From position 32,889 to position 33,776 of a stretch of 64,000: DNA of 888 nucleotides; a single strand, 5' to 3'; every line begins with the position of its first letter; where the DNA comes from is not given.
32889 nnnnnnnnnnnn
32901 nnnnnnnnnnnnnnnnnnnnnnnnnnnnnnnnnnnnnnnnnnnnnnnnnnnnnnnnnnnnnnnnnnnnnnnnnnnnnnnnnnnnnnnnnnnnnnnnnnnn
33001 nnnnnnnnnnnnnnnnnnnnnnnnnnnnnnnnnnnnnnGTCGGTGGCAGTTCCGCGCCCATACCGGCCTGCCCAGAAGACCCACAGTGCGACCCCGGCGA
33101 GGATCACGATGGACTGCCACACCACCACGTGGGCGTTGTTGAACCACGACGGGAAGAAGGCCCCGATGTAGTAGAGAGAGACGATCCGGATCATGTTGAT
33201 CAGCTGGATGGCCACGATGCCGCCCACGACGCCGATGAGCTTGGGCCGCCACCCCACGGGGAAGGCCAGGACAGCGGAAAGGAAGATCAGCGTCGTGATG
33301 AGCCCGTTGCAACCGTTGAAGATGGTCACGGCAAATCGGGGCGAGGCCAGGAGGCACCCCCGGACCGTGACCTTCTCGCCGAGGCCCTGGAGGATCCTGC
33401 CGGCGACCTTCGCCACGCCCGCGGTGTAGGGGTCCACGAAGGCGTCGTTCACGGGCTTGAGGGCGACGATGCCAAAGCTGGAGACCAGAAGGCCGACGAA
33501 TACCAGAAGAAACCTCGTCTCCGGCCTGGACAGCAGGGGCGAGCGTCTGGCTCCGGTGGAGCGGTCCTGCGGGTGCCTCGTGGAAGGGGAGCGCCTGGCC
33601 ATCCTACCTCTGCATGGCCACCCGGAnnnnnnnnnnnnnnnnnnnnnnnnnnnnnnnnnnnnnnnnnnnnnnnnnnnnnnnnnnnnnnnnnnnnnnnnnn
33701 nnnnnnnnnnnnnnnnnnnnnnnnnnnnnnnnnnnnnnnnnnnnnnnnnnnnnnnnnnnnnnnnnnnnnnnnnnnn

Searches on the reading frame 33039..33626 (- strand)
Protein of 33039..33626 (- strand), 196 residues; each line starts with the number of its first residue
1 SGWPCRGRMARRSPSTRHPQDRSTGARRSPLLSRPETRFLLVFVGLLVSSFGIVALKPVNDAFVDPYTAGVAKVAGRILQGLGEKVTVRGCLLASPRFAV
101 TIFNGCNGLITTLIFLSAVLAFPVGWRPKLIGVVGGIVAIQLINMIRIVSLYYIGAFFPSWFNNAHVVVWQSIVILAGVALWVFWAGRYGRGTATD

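Call 53: search_protein_families(library=pfam, proteins=[window:33039-33626:-], max_evalue=0.00001)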
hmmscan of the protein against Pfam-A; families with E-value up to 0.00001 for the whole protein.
window:33039-33626:- (196 aa): 1 family
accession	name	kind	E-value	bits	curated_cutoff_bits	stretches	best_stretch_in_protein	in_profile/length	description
PF09721.15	Exosortase_EpsH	-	3.5e-06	27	25.7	1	47-183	107-249/254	Transmembrane exosortase (Exosortase_EpsH)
